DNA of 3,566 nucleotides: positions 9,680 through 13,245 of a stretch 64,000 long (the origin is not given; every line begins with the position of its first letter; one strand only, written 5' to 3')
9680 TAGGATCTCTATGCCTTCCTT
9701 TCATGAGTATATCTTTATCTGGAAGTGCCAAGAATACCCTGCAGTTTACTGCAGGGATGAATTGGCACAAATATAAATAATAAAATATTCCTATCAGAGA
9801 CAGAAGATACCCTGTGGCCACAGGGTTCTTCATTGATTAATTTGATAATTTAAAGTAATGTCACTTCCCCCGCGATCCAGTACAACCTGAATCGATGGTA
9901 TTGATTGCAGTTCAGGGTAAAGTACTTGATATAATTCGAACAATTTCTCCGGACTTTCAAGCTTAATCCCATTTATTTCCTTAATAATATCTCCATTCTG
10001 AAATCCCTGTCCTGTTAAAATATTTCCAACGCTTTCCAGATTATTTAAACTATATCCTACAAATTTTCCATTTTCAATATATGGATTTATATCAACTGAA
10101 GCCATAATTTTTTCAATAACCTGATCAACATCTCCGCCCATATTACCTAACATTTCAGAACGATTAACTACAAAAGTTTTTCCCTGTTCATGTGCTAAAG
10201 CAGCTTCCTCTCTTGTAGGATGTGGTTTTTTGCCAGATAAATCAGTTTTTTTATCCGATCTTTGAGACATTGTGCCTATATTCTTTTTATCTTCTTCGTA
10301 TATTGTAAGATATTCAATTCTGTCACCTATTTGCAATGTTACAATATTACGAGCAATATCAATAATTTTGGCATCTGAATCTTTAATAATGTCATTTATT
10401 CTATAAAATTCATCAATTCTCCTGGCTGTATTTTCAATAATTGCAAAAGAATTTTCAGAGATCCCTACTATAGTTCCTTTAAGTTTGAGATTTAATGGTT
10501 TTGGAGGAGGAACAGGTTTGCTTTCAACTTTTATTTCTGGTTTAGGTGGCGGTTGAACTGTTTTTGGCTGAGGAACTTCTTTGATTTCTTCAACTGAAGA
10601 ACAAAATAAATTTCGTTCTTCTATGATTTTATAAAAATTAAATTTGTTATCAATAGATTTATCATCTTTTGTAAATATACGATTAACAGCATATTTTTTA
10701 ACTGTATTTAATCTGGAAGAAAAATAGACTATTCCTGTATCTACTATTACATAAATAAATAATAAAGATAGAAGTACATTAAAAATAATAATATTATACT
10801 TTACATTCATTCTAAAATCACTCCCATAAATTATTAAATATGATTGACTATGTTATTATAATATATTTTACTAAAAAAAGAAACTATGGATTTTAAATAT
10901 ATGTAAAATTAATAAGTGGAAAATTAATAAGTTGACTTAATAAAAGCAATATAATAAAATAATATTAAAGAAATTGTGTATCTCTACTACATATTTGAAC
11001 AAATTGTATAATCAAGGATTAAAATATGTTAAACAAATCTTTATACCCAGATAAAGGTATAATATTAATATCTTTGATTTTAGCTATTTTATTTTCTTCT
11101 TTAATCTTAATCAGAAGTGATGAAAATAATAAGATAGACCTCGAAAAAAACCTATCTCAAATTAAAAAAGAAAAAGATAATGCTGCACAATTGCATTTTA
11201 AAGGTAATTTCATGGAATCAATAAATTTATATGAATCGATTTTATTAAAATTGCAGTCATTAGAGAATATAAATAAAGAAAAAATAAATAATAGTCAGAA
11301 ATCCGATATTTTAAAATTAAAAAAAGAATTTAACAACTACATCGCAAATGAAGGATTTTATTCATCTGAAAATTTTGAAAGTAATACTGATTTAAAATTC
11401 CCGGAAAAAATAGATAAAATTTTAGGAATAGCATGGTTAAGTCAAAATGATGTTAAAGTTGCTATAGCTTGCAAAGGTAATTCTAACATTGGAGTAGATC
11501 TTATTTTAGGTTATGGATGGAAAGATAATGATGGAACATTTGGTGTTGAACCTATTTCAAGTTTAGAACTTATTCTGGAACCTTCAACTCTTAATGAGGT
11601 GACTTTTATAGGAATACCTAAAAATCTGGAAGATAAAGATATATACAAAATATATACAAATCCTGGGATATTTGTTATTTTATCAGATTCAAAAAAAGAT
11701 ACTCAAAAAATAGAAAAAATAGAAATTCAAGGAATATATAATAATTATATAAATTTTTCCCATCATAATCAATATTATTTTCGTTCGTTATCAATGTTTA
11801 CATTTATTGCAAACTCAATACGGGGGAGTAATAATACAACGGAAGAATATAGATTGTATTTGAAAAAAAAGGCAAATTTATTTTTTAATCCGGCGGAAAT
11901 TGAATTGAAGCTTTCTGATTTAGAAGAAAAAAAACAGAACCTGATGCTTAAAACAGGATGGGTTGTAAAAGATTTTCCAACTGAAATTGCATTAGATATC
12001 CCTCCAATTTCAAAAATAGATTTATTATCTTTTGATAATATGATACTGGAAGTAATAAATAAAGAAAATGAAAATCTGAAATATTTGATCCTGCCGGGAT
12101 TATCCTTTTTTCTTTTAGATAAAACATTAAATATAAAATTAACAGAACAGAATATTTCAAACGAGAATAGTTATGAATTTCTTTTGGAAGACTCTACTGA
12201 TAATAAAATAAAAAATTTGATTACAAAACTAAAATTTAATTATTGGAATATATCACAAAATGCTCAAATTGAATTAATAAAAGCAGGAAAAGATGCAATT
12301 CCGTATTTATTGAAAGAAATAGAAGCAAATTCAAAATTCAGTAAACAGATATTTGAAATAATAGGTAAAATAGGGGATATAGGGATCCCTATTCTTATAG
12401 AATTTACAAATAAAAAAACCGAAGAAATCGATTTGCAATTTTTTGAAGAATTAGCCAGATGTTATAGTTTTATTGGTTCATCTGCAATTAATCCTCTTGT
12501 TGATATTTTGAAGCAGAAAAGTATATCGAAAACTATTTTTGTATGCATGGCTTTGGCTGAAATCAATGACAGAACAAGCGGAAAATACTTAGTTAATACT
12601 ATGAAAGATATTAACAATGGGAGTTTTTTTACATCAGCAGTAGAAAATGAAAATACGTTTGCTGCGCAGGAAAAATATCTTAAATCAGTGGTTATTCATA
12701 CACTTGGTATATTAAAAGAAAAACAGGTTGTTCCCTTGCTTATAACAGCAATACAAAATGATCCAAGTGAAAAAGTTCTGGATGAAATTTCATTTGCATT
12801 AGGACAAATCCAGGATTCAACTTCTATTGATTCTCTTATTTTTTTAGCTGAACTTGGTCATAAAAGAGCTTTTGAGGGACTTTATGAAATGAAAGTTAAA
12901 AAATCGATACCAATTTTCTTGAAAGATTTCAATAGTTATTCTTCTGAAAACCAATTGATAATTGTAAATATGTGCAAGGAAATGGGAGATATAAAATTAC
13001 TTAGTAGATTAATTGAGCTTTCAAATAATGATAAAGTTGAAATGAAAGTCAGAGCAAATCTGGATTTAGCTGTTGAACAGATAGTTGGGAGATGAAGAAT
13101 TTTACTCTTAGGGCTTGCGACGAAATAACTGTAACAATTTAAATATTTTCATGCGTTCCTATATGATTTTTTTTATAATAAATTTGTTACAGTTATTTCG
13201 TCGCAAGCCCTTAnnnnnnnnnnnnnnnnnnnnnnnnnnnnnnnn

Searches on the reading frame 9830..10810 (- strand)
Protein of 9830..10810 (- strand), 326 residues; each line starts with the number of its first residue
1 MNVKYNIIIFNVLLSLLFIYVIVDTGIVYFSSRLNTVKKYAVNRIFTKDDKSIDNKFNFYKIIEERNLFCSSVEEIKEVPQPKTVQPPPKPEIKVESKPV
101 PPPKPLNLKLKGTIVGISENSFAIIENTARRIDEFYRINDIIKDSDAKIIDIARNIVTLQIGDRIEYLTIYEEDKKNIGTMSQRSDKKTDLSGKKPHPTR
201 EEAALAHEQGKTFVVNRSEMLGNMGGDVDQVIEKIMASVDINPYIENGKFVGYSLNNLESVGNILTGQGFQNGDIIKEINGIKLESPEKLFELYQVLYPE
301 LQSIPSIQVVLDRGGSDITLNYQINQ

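Call 6: search_protein_families(library=pfam, proteins=[window:9830-10810:-], max_evalue=0.01)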
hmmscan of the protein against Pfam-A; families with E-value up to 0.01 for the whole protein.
window:9830-10810:- (326 aa): 1 family
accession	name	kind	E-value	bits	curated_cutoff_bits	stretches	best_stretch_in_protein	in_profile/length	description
PF11356.14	T2SSC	-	3.6e-08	33.8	27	1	96-168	69-139/141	Type II secretion system protein C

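Call 22: search_protein_families(library=ncbifam, proteins=[window:9830-10810:-], max_evalue=0.01)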
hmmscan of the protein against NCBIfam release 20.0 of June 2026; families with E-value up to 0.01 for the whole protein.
window:9830-10810:- (326 aa): 4 families
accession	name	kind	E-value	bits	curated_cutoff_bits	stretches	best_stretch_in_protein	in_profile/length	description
NF041515.1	GspC_delta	equivalog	8.4e-34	117.7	150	1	61-325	59-311/311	type II secretion system protein GspC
TIGR01713.1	typeII_sec_gspC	equivalog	2.2e-16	60.2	101.6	1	102-318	77-253/259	type II secretion system protein GspC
NF007242.0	PRK09681.1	equivalog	2.3e-05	23.6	561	1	93-316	113-310/319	type II secretion system protein GspC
NF041616.1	T2SS_C_SYNERG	exception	0.00031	20.2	200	1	237-324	213-295/296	type II secretion system protein GspC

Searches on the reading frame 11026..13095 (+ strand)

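Call 6: search_protein_families(library=pfam, proteins=[window:11026-13095:+], max_evalue=0.01)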
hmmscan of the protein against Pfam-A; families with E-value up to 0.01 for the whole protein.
window:11026-13095:+ (689 aa): 2 families
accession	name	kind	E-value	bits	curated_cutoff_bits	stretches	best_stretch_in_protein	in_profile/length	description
PF13646.12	HEAT_2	-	2.5e-08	34.5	27.7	1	548-605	12-68/88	HEAT repeats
PF03130.22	HEAT_PBS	-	0.00029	21.5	20.9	0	589-606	6-23/27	PBS lyase HEAT-like repeat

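Call 22: search_protein_families(library=ncbifam, proteins=[window:11026-13095:+], max_evalue=0.01)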
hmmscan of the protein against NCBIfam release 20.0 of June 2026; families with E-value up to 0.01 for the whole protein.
window:11026-13095:+ (689 aa): 1 family
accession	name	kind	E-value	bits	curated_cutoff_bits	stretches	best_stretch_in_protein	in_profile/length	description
NF058515.1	phyc_lyase_CpcF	equivalog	2.3e-05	24.1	220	0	388-435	25-72/200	C-phycocyanin alpha-cysteine-84 phycocyanobilin lyase subunit CpcF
